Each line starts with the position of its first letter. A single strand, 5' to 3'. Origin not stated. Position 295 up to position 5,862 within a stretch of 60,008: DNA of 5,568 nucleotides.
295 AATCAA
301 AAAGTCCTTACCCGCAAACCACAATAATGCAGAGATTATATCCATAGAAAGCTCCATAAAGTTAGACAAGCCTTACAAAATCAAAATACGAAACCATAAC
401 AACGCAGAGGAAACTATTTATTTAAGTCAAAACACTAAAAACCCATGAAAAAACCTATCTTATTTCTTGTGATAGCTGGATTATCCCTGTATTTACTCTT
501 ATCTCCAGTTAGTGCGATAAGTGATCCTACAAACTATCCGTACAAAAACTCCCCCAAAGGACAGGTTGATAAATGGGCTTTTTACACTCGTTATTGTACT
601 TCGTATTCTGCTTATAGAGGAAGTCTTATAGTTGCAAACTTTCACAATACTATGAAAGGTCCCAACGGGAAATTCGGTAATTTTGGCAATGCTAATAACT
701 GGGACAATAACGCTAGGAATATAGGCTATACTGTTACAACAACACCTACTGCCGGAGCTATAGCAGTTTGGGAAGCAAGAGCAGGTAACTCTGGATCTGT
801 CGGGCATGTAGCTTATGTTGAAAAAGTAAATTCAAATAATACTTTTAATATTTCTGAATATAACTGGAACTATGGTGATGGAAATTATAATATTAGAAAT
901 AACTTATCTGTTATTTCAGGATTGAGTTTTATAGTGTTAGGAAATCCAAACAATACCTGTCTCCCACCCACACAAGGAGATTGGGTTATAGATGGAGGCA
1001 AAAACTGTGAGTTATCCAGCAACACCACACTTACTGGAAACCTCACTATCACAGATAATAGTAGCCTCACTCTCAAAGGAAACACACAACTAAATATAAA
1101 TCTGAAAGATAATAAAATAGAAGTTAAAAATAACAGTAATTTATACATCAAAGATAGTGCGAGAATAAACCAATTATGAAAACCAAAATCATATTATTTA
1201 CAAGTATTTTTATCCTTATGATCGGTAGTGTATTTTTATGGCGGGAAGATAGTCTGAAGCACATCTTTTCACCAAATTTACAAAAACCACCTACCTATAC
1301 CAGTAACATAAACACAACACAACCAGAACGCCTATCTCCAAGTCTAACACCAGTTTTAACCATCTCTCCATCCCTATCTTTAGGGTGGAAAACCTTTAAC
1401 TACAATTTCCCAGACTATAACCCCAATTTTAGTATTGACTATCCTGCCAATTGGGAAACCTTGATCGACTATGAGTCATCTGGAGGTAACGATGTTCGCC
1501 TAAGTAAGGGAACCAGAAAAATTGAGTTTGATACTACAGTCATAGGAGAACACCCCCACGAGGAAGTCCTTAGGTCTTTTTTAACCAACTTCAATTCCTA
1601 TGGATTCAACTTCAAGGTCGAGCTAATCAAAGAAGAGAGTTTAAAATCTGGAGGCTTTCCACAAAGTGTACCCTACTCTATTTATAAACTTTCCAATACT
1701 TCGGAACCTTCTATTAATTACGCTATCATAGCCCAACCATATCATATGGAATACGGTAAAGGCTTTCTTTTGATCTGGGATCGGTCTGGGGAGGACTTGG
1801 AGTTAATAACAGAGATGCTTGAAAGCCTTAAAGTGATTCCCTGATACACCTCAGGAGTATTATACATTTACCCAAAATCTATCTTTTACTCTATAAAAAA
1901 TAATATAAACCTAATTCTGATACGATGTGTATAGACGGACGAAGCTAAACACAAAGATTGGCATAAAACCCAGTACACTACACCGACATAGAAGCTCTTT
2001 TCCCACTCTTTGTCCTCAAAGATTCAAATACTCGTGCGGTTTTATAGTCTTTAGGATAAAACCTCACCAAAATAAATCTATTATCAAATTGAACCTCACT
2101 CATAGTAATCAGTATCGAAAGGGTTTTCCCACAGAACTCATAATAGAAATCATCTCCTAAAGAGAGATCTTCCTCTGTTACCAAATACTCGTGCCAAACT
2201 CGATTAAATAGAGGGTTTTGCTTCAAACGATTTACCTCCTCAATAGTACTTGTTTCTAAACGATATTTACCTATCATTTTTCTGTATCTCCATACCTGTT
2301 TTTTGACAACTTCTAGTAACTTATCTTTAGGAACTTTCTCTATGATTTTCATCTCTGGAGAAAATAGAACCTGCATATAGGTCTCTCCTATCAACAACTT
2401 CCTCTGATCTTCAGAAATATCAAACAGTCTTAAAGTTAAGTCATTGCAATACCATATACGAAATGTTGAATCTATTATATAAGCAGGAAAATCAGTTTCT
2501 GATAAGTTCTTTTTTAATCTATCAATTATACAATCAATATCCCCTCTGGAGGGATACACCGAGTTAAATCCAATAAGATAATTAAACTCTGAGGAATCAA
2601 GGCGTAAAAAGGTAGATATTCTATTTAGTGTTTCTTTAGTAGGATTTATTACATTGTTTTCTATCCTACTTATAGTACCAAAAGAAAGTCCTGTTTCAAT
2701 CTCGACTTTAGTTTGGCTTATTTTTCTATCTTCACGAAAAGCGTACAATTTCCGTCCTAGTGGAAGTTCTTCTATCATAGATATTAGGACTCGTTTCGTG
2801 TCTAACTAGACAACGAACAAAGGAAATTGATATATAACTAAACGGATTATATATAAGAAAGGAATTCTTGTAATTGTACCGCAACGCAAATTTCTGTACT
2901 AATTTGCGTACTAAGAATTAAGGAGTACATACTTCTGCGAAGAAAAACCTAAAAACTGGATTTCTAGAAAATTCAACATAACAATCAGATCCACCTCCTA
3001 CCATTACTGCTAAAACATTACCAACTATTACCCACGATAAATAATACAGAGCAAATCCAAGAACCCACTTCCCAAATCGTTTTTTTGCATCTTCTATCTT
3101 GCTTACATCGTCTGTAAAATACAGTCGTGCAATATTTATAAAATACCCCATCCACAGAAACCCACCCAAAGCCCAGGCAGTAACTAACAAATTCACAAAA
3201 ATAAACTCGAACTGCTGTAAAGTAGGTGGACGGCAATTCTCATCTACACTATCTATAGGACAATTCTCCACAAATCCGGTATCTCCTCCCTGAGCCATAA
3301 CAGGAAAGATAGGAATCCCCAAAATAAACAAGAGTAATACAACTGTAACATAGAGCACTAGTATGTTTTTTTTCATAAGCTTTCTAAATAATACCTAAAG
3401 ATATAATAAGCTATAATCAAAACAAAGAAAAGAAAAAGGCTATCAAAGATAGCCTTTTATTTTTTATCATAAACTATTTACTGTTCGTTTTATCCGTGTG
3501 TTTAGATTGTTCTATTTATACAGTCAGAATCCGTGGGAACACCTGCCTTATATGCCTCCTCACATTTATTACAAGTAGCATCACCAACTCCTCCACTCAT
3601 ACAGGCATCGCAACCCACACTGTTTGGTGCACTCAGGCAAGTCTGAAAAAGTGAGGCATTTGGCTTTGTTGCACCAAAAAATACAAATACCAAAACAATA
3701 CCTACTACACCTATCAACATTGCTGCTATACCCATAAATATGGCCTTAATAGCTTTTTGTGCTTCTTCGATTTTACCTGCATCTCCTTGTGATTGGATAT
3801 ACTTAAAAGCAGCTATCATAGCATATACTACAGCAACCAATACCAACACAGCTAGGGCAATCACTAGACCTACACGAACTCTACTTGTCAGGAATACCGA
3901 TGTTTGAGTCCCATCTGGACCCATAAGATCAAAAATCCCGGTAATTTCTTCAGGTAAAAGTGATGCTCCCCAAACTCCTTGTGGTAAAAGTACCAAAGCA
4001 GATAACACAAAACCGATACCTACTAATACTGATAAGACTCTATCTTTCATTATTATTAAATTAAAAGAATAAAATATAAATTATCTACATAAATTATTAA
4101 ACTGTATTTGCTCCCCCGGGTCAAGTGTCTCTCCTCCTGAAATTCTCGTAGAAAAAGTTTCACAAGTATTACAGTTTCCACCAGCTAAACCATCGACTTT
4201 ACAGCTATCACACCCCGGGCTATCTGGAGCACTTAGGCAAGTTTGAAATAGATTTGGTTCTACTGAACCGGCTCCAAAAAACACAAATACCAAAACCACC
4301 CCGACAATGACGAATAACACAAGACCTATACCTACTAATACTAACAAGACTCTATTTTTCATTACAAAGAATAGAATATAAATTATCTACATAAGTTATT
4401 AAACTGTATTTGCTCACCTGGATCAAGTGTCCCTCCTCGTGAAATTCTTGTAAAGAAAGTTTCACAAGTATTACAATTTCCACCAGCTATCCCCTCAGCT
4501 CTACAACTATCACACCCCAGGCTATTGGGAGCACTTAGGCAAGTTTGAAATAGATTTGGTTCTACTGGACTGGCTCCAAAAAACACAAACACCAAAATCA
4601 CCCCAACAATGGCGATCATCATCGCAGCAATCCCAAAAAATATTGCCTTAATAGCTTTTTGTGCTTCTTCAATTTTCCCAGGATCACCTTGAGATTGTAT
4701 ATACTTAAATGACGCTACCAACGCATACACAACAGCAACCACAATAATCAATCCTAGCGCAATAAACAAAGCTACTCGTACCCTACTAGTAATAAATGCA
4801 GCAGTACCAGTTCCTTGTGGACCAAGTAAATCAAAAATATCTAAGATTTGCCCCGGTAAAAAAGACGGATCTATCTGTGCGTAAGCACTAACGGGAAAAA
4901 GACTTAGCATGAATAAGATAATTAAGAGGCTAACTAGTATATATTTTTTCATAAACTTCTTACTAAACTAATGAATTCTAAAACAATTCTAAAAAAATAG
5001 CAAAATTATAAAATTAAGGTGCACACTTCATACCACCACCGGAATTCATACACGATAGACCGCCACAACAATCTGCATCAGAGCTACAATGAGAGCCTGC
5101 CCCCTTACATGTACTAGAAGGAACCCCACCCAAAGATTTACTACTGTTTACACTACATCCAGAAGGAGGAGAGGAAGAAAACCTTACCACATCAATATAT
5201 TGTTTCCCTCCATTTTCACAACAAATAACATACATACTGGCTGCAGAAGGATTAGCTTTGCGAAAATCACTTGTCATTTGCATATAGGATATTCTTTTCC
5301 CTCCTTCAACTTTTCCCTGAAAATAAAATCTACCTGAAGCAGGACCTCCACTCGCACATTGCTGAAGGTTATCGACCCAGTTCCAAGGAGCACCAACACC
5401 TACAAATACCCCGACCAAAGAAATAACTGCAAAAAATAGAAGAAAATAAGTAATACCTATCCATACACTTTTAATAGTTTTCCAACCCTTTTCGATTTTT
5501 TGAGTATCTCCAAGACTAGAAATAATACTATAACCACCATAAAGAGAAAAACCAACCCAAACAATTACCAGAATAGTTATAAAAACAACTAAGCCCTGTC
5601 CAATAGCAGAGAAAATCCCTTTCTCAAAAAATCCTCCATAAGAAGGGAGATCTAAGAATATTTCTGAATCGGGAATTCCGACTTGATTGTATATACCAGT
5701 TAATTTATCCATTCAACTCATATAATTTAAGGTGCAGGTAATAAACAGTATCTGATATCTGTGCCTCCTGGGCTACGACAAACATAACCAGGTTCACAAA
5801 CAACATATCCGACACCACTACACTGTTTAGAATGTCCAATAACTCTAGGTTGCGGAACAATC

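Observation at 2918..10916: Clp/Hsp100-led operon carrying eight VirB2/TrbC-like 'pilin' paralogs with cysteine-rich ectodomains: candidate undescribed surface-filament or display system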

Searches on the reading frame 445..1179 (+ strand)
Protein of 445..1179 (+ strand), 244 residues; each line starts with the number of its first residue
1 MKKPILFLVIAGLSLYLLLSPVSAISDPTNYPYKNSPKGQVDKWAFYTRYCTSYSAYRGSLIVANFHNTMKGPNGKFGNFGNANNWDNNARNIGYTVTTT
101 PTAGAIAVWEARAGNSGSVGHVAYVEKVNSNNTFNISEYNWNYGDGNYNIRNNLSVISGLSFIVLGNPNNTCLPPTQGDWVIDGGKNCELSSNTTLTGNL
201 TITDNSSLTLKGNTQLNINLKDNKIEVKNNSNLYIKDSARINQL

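Call 6: search_protein_families(library=pfam, proteins=[window:445-1179:+], max_evalue=0.001)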
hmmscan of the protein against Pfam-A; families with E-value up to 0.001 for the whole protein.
window:445-1179:+ (244 aa): 1 family
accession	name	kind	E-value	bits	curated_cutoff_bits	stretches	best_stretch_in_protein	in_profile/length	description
PF05257.22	CHAP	-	1.1e-16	61.5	26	1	44-140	4-81/81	CHAP domain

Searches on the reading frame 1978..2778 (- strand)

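Call 6: search_protein_families(library=pfam, proteins=[window:1978-2778:-], max_evalue=0.001)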
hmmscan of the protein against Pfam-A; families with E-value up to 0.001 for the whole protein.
window:1978-2778:- (266 aa): 4 families
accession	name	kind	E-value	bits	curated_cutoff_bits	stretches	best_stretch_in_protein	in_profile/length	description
PF01381.28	HTH_3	-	3.6e-09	37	23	1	11-65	1-55/55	Helix-turn-helix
PF12844.13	HTH_19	-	4.5e-07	30.1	30.2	1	8-59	1-52/64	Helix-turn-helix domain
PF13560.12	HTH_31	-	3.6e-06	27.6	27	1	7-65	2-61/64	Helix-turn-helix domain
PF13443.12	HTH_26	-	5.2e-05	23.9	22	1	13-65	4-57/63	Cro/C1-type HTH DNA-binding domain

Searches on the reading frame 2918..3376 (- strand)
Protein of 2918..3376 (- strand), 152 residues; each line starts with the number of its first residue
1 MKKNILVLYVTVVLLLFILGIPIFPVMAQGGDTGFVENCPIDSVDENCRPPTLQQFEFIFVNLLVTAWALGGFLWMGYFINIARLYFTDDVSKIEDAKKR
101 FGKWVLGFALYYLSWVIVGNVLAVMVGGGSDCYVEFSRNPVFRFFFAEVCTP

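Call 3: search_protein_families(library=pfam, proteins=[window:2918-3376:-], max_evalue=1)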
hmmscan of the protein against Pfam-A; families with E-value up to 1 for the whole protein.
window:2918-3376:- (152 aa): 1 family
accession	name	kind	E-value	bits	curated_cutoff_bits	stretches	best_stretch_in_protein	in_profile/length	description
PF18895.5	T4SS_pilin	-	1.8e-05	25.1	26.6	1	62-121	11-71/71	Type IV secretion system pilin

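Call 30: search_protein_families(library=ncbifam, proteins=[window:2918-3376:-], max_evalue=0.01)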
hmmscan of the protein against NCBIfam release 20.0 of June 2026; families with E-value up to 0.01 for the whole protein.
window:2918-3376:- (152 aa): 0 families

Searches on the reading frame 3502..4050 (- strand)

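Call 3: search_protein_families(library=pfam, proteins=[window:3502-4050:-], max_evalue=1)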
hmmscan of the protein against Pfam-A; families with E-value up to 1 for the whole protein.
window:3502-4050:- (182 aa): 12 families
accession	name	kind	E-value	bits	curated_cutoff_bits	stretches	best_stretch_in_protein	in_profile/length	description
PF06699.16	PIG-F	-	0.0016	19.1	24.2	1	54-139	17-97/183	GPI biosynthesis protein family Pig-F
PF11803.13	UXS1_N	-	0.0074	17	30.1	1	56-96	11-50/75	UDP-glucuronate decarboxylase N-terminal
PF11677.13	DUF3273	-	0.011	15.6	25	1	50-124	15-91/265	Protein of unknown function (DUF3273)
PF03631.20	Virul_fac_BrkB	-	0.013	15.6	33.7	1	10-131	76-189/259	Virulence factor BrkB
PF05129.18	Zn_ribbon_Elf1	-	0.078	13.5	29.8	1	140-176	29-65/79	Transcription elongation factor Elf1 like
PF05987.18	DUF898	-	0.086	12.4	28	1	62-128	186-248/336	Bacterial protein of unknown function (DUF898)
PF18895.5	T4SS_pilin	-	0.11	13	26.6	0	64-109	15-59/71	Type IV secretion system pilin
PF19592.4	DUF6097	-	0.15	12.7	27.5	1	62-127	68-128/152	Family of unknown function (DUF6097)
PF23997.1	DUF7315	-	0.2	12.6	27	1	5-83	15-88/102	Domain of unknown function (DUF7315)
PF02364.21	Glucan_synthase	-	0.28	9.7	37.2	1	55-125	742-812/819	1,3-beta-glucan synthase component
PF18949.5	DUF5693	-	0.56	9.1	29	1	4-127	314-429/609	Family of unknown function (DUF5693)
PF19389.4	DUF5964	-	0.84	10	25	0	74-125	8-59/60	Family of unknown function (DUF5964)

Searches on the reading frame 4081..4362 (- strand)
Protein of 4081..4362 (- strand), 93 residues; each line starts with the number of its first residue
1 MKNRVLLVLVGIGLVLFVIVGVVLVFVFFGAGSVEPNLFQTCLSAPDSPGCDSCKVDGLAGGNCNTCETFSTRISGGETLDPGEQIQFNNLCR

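Call 3: search_protein_families(library=pfam, proteins=[window:4081-4362:-], max_evalue=1)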
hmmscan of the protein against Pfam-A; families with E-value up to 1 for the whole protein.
window:4081-4362:- (93 aa): 1 family
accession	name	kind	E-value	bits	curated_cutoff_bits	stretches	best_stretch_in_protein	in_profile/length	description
PF04923.17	Ninjurin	-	0.19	12.1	26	1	5-27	42-64/102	Ninjurin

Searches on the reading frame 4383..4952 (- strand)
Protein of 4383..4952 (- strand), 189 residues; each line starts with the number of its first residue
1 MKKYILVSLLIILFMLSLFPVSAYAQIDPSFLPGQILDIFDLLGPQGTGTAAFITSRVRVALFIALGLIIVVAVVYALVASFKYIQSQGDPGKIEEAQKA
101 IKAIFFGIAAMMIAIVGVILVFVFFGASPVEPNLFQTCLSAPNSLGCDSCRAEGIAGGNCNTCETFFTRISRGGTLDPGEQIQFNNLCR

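Call 3: search_protein_families(library=pfam, proteins=[window:4383-4952:-], max_evalue=1)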
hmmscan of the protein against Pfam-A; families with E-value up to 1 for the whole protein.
window:4383-4952:- (189 aa): 9 families
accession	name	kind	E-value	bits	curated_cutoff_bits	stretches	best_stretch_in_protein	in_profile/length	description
PF06699.16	PIG-F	-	0.0052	17.4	24.2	1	54-141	17-99/183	GPI biosynthesis protein family Pig-F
PF03348.21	Serinc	-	0.0082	15.5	24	1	46-128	132-209/434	Serine incorporator (Serinc)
PF14342.11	DUF4396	-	0.01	16.7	27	1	51-127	23-101/141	Domain of unknown function (DUF4396)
PF12420.13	DUF3671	-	0.016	15.1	34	1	2-84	157-215/223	Fam-L, Fam-M like protein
PF11803.13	UXS1_N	-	0.024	15.4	30.1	1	57-96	12-50/75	UDP-glucuronate decarboxylase N-terminal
PF07332.16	Phage_holin_3_6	-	0.15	12.6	28.4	1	95-125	28-58/116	Putative Actinobacterial Holin-X, holin superfamily III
PF15959.10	DUF4762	-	0.15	12.4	27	1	151-174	8-31/61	Domain of unknown function (DUF4762)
PF11992.13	TgpA_N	-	0.22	10.9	30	1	50-135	116-189/333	TgpA N-terminal domain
PF18895.5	T4SS_pilin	-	0.25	11.9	26.6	1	54-114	8-64/71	Type IV secretion system pilin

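Call 30: search_protein_families(library=ncbifam, proteins=[window:4383-4952:-], max_evalue=0.01)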
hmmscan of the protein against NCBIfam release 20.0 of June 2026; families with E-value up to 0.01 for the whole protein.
window:4383-4952:- (189 aa): 1 family
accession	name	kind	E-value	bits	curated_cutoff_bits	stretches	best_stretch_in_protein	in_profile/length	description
NF045849.1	ICE_MMCAP2_0565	equivalog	9.7e-06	25.2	40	1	60-121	15-78/80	Mbov_0395 family pilin-like conjugal transfer protein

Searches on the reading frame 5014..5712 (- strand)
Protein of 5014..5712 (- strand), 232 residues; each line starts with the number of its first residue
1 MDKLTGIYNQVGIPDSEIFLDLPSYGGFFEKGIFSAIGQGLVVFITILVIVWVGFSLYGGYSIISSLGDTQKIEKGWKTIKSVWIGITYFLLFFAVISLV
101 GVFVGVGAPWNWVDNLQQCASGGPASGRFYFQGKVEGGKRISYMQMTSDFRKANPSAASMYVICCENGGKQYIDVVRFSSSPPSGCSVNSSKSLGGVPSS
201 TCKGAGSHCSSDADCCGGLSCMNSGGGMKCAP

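Call 3: search_protein_families(library=pfam, proteins=[window:5014-5712:-], max_evalue=1)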
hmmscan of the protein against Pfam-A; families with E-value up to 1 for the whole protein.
window:5014-5712:- (232 aa): 3 families
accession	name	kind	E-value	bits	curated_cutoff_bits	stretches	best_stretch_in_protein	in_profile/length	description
PF04706.18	Dickkopf_N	-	0.00031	21.4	25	1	200-223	24-47/51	Dickkopf N-terminal cysteine-rich region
PF07740.17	Toxin_12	-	0.0054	17.8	21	1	202-221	2-21/30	Ion channel inhibitory toxin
PF18895.5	T4SS_pilin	-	0.0082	16.6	26.6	1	40-93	18-64/71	Type IV secretion system pilin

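Call 30: search_protein_families(library=ncbifam, proteins=[window:5014-5712:-], max_evalue=0.01)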
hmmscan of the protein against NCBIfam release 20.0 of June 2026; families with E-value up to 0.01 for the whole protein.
window:5014-5712:- (232 aa): 1 family
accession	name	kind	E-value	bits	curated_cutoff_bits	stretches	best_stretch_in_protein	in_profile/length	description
NF045849.1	ICE_MMCAP2_0565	equivalog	0.00018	21.1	40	1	33-100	9-76/80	Mbov_0395 family pilin-like conjugal transfer protein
